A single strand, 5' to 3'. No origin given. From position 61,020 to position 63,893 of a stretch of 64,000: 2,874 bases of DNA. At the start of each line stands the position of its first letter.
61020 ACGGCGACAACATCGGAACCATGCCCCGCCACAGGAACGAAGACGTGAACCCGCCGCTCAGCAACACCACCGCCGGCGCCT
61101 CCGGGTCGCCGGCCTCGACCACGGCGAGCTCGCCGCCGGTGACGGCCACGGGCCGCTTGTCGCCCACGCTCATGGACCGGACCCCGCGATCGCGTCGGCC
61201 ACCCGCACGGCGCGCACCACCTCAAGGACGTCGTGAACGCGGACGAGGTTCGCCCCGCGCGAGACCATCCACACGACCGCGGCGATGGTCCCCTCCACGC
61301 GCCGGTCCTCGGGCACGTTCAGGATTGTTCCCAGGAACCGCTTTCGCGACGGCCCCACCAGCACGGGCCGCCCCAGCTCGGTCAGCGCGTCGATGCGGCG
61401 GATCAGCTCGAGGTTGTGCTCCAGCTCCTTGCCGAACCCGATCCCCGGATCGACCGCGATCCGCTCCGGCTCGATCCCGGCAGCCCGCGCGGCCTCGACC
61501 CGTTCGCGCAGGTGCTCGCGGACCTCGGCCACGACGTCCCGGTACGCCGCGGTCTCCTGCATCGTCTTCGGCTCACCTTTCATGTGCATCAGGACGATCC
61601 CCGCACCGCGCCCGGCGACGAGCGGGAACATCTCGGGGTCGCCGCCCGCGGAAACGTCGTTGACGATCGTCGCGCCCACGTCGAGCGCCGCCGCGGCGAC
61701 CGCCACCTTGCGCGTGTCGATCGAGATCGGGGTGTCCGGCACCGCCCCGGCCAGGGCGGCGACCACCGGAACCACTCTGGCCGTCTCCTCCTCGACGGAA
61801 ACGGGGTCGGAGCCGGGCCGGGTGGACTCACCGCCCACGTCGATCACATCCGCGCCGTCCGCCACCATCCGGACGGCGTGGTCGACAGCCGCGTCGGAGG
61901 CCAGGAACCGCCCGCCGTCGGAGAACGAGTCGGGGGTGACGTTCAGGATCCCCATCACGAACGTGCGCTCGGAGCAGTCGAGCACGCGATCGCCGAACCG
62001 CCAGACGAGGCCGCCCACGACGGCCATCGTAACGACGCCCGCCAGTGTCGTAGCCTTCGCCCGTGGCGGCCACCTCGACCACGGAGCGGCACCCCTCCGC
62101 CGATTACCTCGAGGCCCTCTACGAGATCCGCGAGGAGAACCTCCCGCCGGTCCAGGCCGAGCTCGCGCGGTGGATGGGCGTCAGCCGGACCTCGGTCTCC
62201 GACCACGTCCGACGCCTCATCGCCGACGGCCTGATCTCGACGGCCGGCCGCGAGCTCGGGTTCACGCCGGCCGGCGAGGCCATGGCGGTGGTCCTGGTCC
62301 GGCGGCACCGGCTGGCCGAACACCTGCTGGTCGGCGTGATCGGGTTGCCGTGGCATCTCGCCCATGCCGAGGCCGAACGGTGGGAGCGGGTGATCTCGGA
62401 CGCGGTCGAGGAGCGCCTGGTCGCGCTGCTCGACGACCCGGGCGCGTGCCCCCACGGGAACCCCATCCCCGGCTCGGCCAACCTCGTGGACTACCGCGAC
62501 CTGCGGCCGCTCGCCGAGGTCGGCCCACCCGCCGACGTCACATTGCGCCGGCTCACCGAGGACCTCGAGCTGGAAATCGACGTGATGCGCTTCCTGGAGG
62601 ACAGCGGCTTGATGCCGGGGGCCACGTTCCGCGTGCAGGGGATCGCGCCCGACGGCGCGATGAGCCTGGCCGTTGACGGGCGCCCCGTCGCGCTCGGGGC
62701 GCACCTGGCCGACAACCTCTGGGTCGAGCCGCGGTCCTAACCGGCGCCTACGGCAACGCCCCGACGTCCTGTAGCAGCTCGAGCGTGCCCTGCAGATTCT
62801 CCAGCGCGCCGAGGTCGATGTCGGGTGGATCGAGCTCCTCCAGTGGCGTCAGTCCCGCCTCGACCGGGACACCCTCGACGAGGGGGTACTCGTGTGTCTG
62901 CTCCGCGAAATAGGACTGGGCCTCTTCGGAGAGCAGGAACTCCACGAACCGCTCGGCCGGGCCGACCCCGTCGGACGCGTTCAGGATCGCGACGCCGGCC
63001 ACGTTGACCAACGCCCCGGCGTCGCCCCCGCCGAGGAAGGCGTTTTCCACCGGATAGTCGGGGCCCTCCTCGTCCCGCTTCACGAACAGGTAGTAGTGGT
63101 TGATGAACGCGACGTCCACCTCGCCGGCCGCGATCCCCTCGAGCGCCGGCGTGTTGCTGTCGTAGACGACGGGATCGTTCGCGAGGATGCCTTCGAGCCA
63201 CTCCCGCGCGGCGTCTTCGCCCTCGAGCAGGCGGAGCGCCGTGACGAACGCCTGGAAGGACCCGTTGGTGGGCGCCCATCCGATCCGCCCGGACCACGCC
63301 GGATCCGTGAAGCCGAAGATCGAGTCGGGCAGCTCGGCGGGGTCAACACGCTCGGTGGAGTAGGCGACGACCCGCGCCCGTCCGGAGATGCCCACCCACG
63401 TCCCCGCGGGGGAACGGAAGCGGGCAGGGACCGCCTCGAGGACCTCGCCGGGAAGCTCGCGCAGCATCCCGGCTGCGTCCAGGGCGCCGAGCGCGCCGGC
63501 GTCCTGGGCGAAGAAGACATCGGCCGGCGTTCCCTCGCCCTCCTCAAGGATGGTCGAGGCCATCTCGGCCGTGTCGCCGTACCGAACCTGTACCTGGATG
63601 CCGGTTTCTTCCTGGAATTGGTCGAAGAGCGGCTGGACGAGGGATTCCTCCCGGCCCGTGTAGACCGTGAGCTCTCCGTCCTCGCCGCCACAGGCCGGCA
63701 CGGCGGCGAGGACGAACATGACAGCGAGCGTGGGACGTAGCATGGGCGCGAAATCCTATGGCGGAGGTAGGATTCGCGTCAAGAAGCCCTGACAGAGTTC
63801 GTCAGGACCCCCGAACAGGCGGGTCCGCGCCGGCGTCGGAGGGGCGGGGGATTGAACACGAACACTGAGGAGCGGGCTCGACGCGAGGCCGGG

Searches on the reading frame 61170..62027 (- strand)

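Call 29: search_protein_families(library=pfam, proteins=[window:61170-62027:-], max_evalue=0.0001)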
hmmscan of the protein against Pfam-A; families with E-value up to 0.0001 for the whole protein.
window:61170-62027:- (285 aa): 1 family
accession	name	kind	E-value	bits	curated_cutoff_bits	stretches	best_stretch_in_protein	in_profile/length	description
PF00809.28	Pterin_bind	-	5e-90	301.8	25.5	1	25-265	1-244/244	Pterin binding enzyme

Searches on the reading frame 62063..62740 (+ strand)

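Call 65: search_protein_families(library=pfam, proteins=[window:62063-62740:+], max_evalue=0.0001)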
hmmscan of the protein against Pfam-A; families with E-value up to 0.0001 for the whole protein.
window:62063-62740:+ (225 aa): 5 families
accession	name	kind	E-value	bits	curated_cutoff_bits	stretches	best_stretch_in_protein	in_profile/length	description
PF02742.21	Fe_dep_repr_C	-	8e-26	90.3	27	1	68-136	1-69/70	Iron dependent repressor, metal binding and dimerisation domain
PF01325.25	Fe_dep_repress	-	7e-09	36.2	26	1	14-62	8-56/60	Iron dependent repressor, N-terminal DNA binding domain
PF04023.20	FeoA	-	4.8e-08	33.4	23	1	149-223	2-74/74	FeoA domain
PF13545.12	HTH_Crp_2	-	2.7e-06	27.7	27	1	24-63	18-57/70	Crp-like helix-turn-helix domain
PF12802.13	MarR_2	-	1.2e-05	25.7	27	1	20-59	12-51/61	MarR family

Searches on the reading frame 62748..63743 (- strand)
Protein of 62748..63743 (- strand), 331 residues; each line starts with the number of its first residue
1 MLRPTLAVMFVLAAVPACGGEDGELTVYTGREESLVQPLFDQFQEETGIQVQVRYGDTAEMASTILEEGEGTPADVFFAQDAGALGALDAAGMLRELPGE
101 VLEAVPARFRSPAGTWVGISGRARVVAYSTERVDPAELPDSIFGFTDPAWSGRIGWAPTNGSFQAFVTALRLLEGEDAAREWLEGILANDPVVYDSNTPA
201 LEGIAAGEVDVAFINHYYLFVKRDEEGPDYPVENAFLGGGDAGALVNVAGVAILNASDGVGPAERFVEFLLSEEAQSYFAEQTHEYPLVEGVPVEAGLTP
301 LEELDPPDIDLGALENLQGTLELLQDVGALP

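Call 29: search_protein_families(library=pfam, proteins=[window:62748-63743:-], max_evalue=0.0001)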
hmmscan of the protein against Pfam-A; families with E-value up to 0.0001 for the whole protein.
window:62748-63743:- (331 aa): 4 families
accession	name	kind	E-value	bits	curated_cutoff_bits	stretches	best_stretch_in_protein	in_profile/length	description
PF13416.11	SBP_bac_8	-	7.7e-19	69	27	1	39-293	2-266/279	Bacterial extracellular solute-binding protein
PF01547.30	SBP_bac_1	-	4.3e-18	66.8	26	1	34-276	9-306/307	Bacterial extracellular solute-binding protein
PF13343.11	SBP_bac_6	-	2e-17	64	24.6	1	73-290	3-220/245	Bacterial extracellular solute-binding protein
PF13531.11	SBP_bac_11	-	9.4e-16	58.7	25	1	25-281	1-223/227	Bacterial extracellular solute-binding protein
